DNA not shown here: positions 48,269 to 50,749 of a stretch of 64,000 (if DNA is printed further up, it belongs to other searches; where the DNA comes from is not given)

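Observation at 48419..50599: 726-aa secreted protein with a Thr/Arg repeat region and ~30 paired cysteines in place of the dcw cluster after mraZ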

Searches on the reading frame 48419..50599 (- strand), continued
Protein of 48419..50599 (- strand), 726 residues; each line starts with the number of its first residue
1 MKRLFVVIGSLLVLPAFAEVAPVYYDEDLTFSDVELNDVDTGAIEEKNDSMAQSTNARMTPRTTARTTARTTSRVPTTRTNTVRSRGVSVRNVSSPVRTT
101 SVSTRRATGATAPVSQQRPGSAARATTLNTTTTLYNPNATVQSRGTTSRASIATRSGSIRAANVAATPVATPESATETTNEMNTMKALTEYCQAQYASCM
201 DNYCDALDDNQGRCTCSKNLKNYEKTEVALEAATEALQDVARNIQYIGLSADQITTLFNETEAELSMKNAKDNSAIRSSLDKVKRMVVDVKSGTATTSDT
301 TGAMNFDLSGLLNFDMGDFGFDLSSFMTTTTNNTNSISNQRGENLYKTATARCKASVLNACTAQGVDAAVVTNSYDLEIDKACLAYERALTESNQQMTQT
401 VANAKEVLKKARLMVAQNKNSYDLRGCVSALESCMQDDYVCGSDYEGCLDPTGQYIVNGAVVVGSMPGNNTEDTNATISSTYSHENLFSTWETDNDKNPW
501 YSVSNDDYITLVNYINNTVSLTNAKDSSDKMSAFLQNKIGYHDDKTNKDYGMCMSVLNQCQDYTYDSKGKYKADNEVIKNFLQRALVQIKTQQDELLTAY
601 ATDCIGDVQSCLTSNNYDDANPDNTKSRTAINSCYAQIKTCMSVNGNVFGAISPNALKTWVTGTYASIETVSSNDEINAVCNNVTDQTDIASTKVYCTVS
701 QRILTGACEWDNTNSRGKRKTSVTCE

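Call 29: fold_search(model_id=the predicted structure, library=pdb)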
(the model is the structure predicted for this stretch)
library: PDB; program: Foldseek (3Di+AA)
matches with E <= 10: 84; with E <= 0.001: 0
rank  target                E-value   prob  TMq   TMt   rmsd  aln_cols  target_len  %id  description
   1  6ixg_A                6.9e-01  0.21  0.08  0.19  31.5       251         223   13  Crystal structure of native apo SH3BP5 (P41) (released 2019-03-20)
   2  6ixf_A                8.3e-01  0.18  0.07  0.19  28.6       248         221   12  Crystal structure of SeMet apo SH3BP5 (P41) (released 2019-03-20)
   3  6ixv_A                8.7e-01  0.20  0.07  0.19  28.6       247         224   11  Crystal structure of SH3BP5-Rab11a (released 2019-03-20)
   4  7n6g_3N               1.3e+00  0.12  0.07  0.11  49.6       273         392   12  C1 of central pair (released 2022-05-18)
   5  5lki_A                1.4e+00  0.16  0.08  0.05  53.4       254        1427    9  Cryo-EM structure of the Tc toxin TcdA1 in its pore state (released 2016-08-31)
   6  6ixg_B                1.4e+00  0.15  0.07  0.19  28.4       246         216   11  Crystal structure of native apo SH3BP5 (P41) (released 2019-03-20)
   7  6djl_C                1.5e+00  0.12  0.06  0.18  33.4       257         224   11  Crystal structure of the Rab11 GEF SH3BP5 bound to nucleotide free Rab11A (released 2018-09-26)
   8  6djl_E                1.8e+00  0.13  0.06  0.18  31.1       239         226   10  Crystal structure of the Rab11 GEF SH3BP5 bound to nucleotide free Rab11A (released 2018-09-26)
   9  9rn6_A                1.9e+00  0.11  0.07  0.18  37.0       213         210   13  Crystal structure of a protein mimic of SARS-CoV-2 spike's HR1 domain in complex with two nanobodies bound to differen (released 2026-01-21)
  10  8i21_B                2.0e+00  0.12  0.07  0.17  44.2       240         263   13  Cryo-EM structure of 6-subunit Smc5/6 arm region (released 2024-06-26)
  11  6ixf_B                2.0e+00  0.11  0.07  0.19  27.7       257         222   13  Crystal structure of SeMet apo SH3BP5 (P41) (released 2019-03-20)
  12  6ixv_C                2.0e+00  0.11  0.08  0.21  34.1       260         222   13  Crystal structure of SH3BP5-Rab11a (released 2019-03-20)
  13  4tql_A                2.0e+00  0.11  0.07  0.20  20.4       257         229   14  Computationally designed three helix bundle (released 2014-10-15)
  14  9hqu_A                2.0e+00  0.05  0.06  0.07  39.6       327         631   12  Salmonella enterica Lamassu LmuACB in nuclease sequestration state (released 2025-10-01)
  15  8i4v_A                2.1e+00  0.11  0.06  0.14  37.7       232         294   10  Cryo-EM structure of 5-subunit Smc5/6 arm region (released 2024-06-26)
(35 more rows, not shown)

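Call 33: search_protein_representatives(alignment_id=A2)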
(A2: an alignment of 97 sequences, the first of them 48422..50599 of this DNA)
Query: 97 sequences, 729 profile positions. Proteins with E-value up to 0.001 (for the whole library): 744; up to 1e-10: 516; up to 1e-30: 248. The best 150 are listed.
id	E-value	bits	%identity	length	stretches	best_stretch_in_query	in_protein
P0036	0.0e+00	1068.8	-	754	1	1-726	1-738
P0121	5.2e-296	1000.4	-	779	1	1-726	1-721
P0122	5.2e-276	934.2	-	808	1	1-728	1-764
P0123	1.1e-271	919.9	-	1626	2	90-690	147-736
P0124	3.4e-271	918.3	-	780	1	1-692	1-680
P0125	3.8e-269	911.5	-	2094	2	65-725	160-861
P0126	1.6e-268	909.5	-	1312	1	1-691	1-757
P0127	8.4e-267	903.8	-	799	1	1-688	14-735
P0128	1.1e-266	903.5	-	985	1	1-717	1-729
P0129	4.5e-266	901.4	-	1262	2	68-691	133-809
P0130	2.0e-264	895.9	-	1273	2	58-724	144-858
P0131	2.0e-263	892.6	-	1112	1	1-693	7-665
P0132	2.9e-263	892.1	-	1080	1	1-698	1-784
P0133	1.0e-262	890.3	-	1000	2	66-685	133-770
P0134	1.2e-262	890.0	-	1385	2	73-727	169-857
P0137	1.4e-259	880.0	-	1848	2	60-720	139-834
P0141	8.1e-253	857.6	-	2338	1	53-683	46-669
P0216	2.2e-120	419.8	-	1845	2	58-479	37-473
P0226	9.7e-115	401.1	-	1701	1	60-676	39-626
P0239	6.3e-107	375.3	-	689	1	21-658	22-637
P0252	5.6e-94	332.5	-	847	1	12-667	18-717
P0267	1.0e-74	268.8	-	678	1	130-669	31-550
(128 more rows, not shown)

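Call 34: search_protein_families(library=pfam, proteins=[P0141, P0125, P0137, P0216, P0226], max_evalue=0.01)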
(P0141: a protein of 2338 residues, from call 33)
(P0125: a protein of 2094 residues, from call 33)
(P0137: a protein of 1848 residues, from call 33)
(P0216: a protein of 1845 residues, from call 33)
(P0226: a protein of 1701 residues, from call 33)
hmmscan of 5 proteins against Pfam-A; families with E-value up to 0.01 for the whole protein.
P0141 (2338 aa): 0 families

P0125 (2094 aa): 2 families
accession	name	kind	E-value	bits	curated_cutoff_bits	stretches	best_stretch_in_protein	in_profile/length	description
PF13093.11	FTA4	-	0.0024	18.2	24.8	1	331-409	117-196/199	Kinetochore complex Fta4 of Sim4 subunit, or CENP-50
PF14478.12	DUF4430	-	0.0065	17.3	23.8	0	1515-1543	26-54/72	Domain of unknown function (DUF4430)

P0137 (1848 aa): 0 families

P0216 (1845 aa): 1 family
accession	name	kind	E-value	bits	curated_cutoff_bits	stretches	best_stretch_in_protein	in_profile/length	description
PF09479.16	Flg_new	-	4.3e-15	56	27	3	1585-1658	1-64/65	Listeria-Bacteroides repeat domain (List_Bact_rpt)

P0226 (1701 aa): 1 family
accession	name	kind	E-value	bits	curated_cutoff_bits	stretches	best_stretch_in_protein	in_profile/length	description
PF09479.16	Flg_new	-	2e-11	44.3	27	2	1074-1108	30-65/65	Listeria-Bacteroides repeat domain (List_Bact_rpt)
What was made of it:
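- Listeria-Bacteroides repeats were seen in only two of five long members scanned (call 34).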

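Call 35: fold_search(model_id=the predicted structure, library=viral)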
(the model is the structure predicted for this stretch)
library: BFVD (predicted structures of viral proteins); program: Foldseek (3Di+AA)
matches with E <= 10: 77; with E <= 0.001: 0
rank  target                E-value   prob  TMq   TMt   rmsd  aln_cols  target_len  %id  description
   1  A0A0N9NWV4            7.1e-03  0.77  0.08  0.06  59.9       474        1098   14  (no name in the UniProt tables at hand)
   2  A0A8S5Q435            9.1e-02  0.44  0.07  0.07  38.5       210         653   17  Major tail protein [Podoviridae sp. ctza028]
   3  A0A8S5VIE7            1.9e-01  0.63  0.07  0.07  31.8       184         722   16  Major tail protein [Podoviridae sp. ct9H612]
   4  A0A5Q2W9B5            2.8e-01  0.18  0.07  0.12  50.8       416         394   12  (no name in the UniProt tables at hand)
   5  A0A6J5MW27            3.8e-01  0.25  0.08  0.14  45.6       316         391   14  Uncharacterized protein [uncultured Caudovirales phage]
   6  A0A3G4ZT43            5.5e-01  0.18  0.08  0.10  53.5       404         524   14  Uncharacterized protein [Terrestrivirus sp.]
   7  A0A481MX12            6.0e-01  0.28  0.07  0.20  32.1       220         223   13  (no name in the UniProt tables at hand)
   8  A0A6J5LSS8            7.3e-01  0.28  0.07  0.21  49.1       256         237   12  Internal virion protein [uncultured Caudovirales phage]
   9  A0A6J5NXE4            7.3e-01  0.28  0.08  0.21  46.6       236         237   13  Uncharacterized protein [uncultured Caudovirales phage]
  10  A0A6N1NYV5            8.8e-01  0.23  0.07  0.22  24.7       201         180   11  Synaptosomal-associated protein 29 [Tupanvirus soda lake]
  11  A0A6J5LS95            8.8e-01  0.08  0.05  0.06  53.6       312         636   16  Uncharacterized protein [uncultured Caudovirales phage]
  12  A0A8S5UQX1            8.8e-01  0.06  0.09  0.07  55.2       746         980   11  Secretion activator protein, putative, Secretion activator, Porphyromonas gingivalis.3A [Podoviridae sp. ctQyH19]
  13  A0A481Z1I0            9.2e-01  0.14  0.08  0.06  50.7       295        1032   12  Uncharacterized protein [Mimivirus LCMiAC02]
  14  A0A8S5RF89            1.1e+00  0.13  0.07  0.05  36.2       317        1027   12  Major tail protein [virus sp. ctL1g6]
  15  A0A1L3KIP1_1          1.1e+00  0.13  0.07  0.04  48.8       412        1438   10  Replicase polyprotein 1ab [Beihai hermit crab virus 4]
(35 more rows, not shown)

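Call 38: find_encoding_contigs(protein=P0216, flank=10000, max_places=2)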
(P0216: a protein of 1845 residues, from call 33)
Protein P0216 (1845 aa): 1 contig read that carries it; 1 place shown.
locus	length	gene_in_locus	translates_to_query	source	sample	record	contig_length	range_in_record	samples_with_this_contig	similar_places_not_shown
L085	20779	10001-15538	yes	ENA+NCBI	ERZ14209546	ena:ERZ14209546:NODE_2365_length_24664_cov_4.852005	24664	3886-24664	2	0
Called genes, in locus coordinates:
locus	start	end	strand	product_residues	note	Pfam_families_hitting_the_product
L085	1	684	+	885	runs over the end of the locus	PF01326:PPDK_N, PF00391:PEP-utilizers, PF02896:PEP-utilizers_C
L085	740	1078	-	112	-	-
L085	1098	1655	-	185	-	PF09411:PagL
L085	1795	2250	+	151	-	-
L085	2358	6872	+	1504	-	PF09479:Flg_new (faint)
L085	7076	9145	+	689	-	-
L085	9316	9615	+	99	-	PF00829:Ribosomal_L21p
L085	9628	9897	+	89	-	PF01016:Ribosomal_L27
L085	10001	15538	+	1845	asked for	PF09479:Flg_new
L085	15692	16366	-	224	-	PF00929:RNase_T, PF13482:RNase_H_2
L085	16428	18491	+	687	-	PF00580:UvrD-helicase, PF13245:AAA_19, PF13604:AAA_30 (weak), PF13361:UvrD_C, PF13538:UvrD_C_2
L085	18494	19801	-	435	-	-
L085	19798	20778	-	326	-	?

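Call 39: find_encoding_contigs(protein=P0141, flank=10000, max_places=2)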
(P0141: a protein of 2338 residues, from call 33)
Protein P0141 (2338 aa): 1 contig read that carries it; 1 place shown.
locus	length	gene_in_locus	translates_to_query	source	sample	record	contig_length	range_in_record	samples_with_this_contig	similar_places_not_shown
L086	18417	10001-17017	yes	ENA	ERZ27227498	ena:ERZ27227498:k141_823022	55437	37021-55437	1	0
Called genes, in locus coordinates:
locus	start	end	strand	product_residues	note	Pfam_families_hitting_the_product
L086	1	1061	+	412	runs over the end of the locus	PF28082:ZorA-like_t1 (faint), PF01442:Apolipoprotein (faint)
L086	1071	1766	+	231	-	PF00691:OmpA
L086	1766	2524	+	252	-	PF26739:DUF8245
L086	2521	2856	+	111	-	-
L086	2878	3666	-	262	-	PF03747:ADP_ribosyl_GH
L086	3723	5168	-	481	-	PF17289:Terminase_6C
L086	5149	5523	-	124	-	PF18932:DUF5681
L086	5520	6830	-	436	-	PF02195:ParB_N, PF01555:N6_N4_Mtase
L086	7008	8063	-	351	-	PF02661:Fic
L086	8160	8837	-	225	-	PF09509:Hypoth_Ymh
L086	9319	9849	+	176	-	-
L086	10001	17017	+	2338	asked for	-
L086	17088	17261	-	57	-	-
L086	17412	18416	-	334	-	?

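Call 40: list_cluster_members(proteins=[P0216, P0226, P0267, P0141, P0125, P0239, P0252])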
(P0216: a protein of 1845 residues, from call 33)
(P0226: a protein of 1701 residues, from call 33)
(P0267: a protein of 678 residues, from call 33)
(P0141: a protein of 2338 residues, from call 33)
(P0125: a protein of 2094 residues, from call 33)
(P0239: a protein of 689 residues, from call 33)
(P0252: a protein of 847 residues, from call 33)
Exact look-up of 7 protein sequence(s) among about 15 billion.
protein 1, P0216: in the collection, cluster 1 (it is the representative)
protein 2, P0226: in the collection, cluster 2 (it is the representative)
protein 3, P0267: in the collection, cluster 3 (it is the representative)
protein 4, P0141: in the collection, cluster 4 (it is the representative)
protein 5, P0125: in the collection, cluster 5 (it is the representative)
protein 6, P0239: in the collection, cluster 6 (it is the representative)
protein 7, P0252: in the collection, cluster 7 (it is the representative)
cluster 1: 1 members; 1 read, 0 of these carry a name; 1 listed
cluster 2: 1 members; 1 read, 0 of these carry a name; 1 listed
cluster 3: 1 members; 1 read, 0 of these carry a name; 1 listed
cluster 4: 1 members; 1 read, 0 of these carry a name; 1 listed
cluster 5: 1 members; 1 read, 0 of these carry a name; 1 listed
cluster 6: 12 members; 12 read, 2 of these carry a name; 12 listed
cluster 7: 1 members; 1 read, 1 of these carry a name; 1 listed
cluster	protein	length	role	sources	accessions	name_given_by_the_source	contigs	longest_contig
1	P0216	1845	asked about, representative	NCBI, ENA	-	-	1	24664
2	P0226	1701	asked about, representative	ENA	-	-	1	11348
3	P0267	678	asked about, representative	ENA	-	-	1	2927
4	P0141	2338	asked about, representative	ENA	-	-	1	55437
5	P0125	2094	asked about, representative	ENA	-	-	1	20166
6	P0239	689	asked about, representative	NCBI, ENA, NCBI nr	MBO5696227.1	MAG: hypothetical protein J6S06_01820 [Alphaproteobacteria bacterium] | hypothetical protein [Alphaproteobacteria bacterium]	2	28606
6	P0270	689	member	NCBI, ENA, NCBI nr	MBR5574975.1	MAG: hypothetical protein IKV93_00325 [Alphaproteobacteria bacterium] | hypothetical protein [Alphaproteobacteria bacterium]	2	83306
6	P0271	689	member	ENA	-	-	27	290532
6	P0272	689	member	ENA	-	-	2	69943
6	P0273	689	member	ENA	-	-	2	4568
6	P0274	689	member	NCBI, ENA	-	-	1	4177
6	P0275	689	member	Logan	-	-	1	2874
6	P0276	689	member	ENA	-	-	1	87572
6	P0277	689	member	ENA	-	-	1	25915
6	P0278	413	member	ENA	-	-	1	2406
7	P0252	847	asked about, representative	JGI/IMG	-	hypothetical protein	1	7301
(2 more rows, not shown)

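Call 47: search_protein_families(library=pfam, alignment_id=A1, max_evalue=1)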
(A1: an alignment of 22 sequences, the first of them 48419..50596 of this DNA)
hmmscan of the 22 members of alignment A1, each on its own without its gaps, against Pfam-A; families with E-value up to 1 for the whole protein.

A. member 1, window:48419-50596:- (725 aa): 0 families

B. families by the number of members that match (of 22 scanned): 18 families
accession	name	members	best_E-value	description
PF13093.11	FTA4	6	0.0024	Kinetochore complex Fta4 of Sim4 subunit, or CENP-50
PF07216.17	LcrG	2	0.079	LcrG protein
PF01480.22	PWI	2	0.095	PWI domain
PF21899.1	Tal_Pri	2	0.17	Tarsal-less (Tal)/polished rice (Pri) peptide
PF03822.20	NAF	2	0.2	NAF domain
PF15023.12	DUF4523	1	0.021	Protein of unknown function (DUF4523)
PF02252.23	PA28_C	1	0.029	Proteasome activator PA28, C-terminal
PF11274.14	DUF3074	1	0.049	Protein of unknown function (DUF3074)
PF11942.13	Spt5_N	1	0.069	Spt5 transcription elongation factor, acidic N-terminal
PF16454.10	PI3K_P85_iSH2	1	0.082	Phosphatidylinositol 3-kinase regulatory subunit P85 inter-SH2 domain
PF02222.28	ATP-grasp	1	0.094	ATP-grasp domain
PF20860.2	Dicers_N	1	0.1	Dicers, N-terminal domain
PF05008.21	V-SNARE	1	0.12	Vesicle transport v-SNARE protein N-terminus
PF06780.16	Erp_C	1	0.16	Erp protein C-terminus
PF09920.14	DUF2150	1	0.41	Uncharacterized protein conserved in archaea (DUF2150)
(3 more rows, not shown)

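Call 58: find_homologous_proteins(query=P0239, max_evalue=0.001)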
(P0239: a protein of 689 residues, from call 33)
Query P0239 (689 aa): 1055 proteins with E <= 0.001 among 8000 candidates; the best 120 are listed.
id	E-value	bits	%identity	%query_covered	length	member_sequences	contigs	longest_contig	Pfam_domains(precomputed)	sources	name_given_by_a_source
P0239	0.0e+0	1521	100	100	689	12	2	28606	-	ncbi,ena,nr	ncbi:MAG: hypothetical protein J6S06_01820 [Alphaproteobacteria bacterium]|nr:hypothetical protein [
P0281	3.1e-183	629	48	100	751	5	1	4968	-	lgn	-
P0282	1.3e-180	620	47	100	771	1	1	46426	-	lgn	-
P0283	2.9e-180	619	48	100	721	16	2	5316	-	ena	-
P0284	5.5e-180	618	48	100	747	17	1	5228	-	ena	-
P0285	6.7e-180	618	47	100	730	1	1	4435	-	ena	-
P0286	2.2e-178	613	47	100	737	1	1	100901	-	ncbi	-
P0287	6.3e-178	612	46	100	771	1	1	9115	-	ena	-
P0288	6.9e-178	611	46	100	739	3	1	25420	-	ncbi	-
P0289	9.1e-178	611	47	100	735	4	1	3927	-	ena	-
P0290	3.3e-177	609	48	93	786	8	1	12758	-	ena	-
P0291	2.8e-176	606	48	100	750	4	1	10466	-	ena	-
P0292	3.7e-176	606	47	93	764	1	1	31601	-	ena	-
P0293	5.0e-176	605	46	100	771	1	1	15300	-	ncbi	-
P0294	8.3e-176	605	43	100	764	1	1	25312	-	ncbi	-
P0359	1.7e-167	577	43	100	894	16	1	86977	-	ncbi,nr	ncbi:MAG: hypothetical protein R8M71_02745 [Alphaproteobacteria bacterium]|nr:hypothetical protein [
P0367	4.4e-167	576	45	94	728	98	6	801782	-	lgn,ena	-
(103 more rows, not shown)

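Call 59: find_encoding_contigs(protein=P0367, flank=10000, max_places=2)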
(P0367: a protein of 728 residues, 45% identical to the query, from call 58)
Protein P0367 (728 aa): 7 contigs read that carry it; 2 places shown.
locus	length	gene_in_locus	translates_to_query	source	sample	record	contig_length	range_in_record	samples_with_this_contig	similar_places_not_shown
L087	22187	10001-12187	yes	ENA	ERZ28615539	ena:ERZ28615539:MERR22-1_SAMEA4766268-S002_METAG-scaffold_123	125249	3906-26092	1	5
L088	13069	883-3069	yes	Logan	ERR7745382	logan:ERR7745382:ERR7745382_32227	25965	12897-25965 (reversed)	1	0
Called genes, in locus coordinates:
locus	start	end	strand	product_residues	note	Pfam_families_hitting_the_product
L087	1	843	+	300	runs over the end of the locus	-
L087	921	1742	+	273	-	-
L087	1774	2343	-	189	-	PF01300:Sua5_yciO_yrdC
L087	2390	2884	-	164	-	PF01988:VIT1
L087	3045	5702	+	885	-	PF01326:PPDK_N, PF00391:PEP-utilizers, PF02896:PEP-utilizers_C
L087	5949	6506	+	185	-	PF09411:PagL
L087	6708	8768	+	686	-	-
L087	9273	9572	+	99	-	PF00829:Ribosomal_L21p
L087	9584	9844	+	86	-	PF01016:Ribosomal_L27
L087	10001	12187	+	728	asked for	-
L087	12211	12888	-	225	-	PF00929:RNase_T, PF03104:DNA_pol_B_exo1 (faint), PF13482:RNase_H_2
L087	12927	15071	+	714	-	PF00580:UvrD-helicase, PF13245:AAA_19, PF13604:AAA_30 (faint), PF13361:UvrD_C, PF13538:UvrD_C_2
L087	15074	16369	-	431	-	-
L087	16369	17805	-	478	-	-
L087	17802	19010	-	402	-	-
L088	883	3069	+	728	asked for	-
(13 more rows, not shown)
